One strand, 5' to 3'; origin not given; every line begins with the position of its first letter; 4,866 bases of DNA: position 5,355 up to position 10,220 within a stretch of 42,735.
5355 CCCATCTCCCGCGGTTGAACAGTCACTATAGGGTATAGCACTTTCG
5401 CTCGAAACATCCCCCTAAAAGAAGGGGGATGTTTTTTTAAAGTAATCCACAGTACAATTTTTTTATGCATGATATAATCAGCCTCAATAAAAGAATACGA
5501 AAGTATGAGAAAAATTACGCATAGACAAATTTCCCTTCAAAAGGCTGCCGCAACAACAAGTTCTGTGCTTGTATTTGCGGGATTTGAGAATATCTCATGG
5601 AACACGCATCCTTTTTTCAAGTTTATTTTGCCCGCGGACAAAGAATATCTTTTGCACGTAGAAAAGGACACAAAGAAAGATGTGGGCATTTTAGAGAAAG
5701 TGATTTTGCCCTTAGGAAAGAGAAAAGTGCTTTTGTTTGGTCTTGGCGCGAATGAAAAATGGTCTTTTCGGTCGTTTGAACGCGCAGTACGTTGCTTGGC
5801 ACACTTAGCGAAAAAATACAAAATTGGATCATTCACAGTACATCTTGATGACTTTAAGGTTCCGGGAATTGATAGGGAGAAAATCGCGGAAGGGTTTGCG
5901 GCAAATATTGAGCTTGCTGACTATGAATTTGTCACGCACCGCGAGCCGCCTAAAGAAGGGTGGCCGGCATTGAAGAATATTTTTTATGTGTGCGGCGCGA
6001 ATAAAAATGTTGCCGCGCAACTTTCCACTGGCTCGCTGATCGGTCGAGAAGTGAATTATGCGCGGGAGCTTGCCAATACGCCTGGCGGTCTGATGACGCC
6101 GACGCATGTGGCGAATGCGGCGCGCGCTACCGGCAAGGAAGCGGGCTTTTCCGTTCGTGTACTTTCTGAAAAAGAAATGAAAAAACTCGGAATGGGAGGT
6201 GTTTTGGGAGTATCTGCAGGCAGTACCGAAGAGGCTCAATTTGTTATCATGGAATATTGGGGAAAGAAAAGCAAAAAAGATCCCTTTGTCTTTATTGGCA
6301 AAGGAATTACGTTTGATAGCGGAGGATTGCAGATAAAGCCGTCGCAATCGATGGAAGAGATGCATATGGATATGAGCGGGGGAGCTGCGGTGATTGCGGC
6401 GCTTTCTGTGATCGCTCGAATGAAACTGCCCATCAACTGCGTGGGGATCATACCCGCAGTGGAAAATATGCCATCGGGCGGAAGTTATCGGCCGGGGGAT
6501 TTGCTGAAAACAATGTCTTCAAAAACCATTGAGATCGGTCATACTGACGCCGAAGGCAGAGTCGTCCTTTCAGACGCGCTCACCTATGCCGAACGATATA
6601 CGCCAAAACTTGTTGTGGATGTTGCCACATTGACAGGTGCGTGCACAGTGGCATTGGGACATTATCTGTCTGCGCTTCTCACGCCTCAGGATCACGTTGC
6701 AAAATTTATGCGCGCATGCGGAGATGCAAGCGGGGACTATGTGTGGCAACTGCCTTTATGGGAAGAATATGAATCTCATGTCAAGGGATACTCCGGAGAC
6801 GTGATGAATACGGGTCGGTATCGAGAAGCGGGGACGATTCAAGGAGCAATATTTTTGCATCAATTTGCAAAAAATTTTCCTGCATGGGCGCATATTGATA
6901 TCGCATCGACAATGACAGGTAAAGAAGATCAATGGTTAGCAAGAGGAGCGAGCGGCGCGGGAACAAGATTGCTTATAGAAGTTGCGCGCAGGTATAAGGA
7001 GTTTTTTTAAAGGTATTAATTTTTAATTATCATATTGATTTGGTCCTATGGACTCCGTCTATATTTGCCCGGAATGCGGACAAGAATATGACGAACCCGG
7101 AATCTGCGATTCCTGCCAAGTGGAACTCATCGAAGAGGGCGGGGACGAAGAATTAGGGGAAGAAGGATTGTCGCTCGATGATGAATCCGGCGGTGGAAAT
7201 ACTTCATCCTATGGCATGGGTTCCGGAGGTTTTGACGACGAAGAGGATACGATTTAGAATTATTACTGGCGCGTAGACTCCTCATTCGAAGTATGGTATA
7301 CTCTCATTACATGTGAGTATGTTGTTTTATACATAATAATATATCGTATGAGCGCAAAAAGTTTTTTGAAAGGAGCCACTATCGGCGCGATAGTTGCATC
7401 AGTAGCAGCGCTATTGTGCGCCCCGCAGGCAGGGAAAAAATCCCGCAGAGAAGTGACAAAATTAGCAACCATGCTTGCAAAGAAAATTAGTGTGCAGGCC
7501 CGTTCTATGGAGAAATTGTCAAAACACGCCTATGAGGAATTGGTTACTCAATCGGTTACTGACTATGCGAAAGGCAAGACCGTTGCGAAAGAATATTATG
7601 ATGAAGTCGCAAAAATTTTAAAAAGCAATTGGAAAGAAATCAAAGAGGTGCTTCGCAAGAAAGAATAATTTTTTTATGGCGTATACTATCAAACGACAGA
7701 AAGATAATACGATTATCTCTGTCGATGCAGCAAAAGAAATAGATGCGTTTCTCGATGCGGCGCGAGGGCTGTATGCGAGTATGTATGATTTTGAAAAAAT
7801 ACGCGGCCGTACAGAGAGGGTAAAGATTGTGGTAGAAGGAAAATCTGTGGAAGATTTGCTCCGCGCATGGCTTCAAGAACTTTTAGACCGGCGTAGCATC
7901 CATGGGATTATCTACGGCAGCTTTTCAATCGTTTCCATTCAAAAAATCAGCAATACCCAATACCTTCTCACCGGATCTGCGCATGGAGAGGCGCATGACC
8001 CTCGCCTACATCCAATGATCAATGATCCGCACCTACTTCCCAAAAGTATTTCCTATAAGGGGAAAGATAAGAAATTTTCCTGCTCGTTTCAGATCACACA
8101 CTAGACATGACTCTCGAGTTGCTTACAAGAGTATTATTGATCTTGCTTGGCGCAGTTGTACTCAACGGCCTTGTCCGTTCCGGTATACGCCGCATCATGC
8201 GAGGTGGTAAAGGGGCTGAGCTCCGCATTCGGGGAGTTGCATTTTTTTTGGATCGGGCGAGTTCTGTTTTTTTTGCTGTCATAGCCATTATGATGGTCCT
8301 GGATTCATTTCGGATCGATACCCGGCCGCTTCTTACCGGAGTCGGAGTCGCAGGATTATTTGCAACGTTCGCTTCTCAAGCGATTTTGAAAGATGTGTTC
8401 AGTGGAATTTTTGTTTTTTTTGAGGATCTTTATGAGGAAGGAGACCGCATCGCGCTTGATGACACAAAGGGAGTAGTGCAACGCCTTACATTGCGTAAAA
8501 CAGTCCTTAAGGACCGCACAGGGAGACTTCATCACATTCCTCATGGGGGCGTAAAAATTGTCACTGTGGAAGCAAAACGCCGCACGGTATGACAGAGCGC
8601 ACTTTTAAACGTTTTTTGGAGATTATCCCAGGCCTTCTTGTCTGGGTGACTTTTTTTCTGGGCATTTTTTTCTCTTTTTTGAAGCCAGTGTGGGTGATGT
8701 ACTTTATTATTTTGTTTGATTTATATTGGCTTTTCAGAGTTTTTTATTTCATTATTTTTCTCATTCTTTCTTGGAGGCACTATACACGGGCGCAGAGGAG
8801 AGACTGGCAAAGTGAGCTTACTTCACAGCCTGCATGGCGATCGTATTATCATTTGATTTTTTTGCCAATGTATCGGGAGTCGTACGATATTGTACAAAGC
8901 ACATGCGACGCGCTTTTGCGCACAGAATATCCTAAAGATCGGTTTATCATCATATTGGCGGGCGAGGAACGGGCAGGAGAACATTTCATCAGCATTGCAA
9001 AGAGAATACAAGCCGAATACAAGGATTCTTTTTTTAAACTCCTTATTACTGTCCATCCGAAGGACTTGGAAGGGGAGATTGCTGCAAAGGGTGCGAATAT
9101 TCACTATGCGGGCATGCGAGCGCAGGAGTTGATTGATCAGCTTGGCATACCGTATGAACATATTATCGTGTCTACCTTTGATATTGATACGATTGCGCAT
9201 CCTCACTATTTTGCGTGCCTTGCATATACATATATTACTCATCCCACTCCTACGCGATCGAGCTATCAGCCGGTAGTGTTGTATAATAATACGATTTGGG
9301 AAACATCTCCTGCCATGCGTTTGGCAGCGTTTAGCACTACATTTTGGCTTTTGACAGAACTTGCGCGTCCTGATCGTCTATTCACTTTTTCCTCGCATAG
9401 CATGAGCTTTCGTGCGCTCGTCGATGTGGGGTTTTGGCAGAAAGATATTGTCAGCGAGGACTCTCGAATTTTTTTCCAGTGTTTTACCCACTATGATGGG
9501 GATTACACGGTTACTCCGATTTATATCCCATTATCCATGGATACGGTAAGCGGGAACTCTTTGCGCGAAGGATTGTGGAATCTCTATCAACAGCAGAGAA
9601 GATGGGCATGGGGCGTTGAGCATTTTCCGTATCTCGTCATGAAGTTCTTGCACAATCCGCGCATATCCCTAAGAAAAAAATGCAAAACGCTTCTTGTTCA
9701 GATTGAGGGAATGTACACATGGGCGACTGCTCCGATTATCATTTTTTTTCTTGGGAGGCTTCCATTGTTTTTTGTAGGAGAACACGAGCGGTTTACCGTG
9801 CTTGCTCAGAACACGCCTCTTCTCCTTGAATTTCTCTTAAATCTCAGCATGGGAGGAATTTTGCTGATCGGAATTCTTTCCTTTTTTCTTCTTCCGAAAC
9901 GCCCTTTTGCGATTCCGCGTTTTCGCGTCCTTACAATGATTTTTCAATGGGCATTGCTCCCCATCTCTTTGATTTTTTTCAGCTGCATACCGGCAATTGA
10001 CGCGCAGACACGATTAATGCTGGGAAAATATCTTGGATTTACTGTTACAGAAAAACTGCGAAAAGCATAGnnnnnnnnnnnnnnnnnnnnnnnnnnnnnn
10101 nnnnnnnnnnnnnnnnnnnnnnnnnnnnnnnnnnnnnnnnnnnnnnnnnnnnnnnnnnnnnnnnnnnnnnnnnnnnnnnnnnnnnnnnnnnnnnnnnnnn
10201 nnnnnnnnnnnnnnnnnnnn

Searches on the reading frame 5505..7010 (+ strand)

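Call 81: search_protein_families(library=pfam, proteins=[window:5505-7010:+], max_evalue=0.00001)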
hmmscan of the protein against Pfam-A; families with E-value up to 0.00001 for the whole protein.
window:5505-7010:+ (501 aa): 2 families
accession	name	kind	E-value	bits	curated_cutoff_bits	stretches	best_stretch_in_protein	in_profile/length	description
PF00883.26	Peptidase_M17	-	4.5e-111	371.5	25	1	184-491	1-310/310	Cytosol aminopeptidase family, catalytic domain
PF02789.23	Peptidase_M17_N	-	3.5e-08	33.9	23.4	1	72-146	52-126/129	Cytosol aminopeptidase family, N-terminal domain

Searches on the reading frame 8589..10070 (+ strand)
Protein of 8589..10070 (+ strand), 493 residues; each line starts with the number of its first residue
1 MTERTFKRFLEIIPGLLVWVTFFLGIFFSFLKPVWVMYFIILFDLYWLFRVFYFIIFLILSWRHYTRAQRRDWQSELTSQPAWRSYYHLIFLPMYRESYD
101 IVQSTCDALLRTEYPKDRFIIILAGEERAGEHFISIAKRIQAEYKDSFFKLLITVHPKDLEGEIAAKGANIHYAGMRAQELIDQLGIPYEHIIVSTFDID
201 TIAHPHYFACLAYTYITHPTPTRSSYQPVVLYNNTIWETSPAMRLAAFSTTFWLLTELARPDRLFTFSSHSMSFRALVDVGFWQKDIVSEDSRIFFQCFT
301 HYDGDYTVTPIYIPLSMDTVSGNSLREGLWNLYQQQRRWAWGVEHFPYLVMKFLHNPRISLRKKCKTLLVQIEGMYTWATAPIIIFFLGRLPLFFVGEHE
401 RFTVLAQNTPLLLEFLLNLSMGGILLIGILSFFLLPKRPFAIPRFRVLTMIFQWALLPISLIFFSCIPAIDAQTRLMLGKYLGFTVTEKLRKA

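Call 42: search_protein_families(library=pfam, proteins=[window:8589-10070:+], max_evalue=0.001)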
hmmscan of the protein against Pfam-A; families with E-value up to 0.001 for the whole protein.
window:8589-10070:+ (493 aa): 1 family
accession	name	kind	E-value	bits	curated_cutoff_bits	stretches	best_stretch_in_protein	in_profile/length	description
PF13632.12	Glyco_trans_2_3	-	3.2e-07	30.8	27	1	194-417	2-165/198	Glycosyl transferase family group 2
